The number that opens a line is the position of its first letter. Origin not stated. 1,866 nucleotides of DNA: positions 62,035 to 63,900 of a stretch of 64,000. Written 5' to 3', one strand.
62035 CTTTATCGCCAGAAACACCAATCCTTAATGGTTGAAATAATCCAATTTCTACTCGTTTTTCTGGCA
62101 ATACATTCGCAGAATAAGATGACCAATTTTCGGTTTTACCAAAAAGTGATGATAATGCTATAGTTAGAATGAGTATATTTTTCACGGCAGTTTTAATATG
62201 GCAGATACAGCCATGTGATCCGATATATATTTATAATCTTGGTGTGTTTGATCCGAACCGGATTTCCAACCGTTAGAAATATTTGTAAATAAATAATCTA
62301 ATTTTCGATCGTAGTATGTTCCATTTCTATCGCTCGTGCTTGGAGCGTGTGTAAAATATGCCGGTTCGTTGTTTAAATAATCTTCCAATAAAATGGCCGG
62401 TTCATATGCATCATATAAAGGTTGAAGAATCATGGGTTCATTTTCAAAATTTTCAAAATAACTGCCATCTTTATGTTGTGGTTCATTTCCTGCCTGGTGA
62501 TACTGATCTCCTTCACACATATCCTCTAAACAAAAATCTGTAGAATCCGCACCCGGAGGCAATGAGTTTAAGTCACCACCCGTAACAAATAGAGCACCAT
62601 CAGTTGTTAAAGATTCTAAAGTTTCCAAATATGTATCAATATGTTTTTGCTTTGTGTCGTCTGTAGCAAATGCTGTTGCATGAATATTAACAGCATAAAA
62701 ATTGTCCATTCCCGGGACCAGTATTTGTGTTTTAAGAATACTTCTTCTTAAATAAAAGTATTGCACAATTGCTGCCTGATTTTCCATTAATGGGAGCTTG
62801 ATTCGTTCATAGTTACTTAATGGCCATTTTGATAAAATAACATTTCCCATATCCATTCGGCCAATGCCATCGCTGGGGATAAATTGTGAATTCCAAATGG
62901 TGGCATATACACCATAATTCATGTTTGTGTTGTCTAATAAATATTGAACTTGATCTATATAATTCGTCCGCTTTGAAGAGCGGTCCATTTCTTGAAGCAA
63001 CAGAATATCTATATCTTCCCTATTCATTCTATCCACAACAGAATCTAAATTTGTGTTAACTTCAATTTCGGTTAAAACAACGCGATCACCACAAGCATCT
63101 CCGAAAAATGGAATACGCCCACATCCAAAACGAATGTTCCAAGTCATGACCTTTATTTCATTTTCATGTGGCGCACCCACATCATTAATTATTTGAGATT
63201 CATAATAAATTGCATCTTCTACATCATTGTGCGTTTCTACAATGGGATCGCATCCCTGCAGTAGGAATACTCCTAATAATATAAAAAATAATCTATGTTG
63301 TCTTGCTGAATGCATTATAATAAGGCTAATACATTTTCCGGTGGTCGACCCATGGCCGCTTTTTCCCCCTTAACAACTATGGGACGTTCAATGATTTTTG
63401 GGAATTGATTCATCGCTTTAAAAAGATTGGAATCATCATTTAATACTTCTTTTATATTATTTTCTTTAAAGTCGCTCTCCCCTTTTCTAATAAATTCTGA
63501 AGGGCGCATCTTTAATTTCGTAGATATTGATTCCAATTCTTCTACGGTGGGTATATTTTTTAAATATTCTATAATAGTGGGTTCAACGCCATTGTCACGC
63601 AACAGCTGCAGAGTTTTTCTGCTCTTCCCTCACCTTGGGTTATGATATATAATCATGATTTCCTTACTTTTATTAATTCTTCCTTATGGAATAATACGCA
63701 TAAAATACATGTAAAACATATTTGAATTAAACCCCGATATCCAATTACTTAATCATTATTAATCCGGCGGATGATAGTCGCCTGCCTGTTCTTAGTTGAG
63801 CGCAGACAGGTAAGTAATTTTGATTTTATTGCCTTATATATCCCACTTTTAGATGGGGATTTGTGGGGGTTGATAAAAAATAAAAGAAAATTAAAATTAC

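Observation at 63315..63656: In-frame UGA at the catalytic-Cys position of an ArsC-family reductase: probable selenoprotein truncated by ORF calling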

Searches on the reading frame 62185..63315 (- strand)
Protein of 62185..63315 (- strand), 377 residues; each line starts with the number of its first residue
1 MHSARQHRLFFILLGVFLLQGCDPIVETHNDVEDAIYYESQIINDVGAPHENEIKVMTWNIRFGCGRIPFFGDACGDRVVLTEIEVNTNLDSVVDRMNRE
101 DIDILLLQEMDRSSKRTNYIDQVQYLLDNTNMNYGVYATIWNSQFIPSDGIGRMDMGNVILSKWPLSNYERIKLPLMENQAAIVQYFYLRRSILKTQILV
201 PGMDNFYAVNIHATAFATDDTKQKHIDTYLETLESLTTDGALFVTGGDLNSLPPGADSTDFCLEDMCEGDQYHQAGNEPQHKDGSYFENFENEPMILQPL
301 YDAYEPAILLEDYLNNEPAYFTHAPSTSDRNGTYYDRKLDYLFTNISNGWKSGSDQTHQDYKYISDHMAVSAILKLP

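Call 54: search_protein_families(library=pfam, max_evalue=0.00001, proteins=[window:62185-63315:-])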
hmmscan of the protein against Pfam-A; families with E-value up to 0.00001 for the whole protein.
window:62185-63315:- (377 aa): 1 family
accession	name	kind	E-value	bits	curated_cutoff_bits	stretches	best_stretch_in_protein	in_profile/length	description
PF03372.29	Exo_endo_phos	-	2.9e-12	47.2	24.5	1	57-345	1-203/225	Endonuclease/Exonuclease/phosphatase family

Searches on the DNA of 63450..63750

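Call 65: search_rna_families(source=window, start=63450, end=63750, threshold=evalue, max_evalue=10)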
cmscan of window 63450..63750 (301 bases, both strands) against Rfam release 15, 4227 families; matches with E-value up to 10: 1.
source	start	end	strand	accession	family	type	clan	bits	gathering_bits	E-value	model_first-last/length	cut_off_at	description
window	63608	63627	+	RF01716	PhotoRC-I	Cis-reg;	-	10.6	45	3.4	3-22/44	no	PhotoRC-I RNA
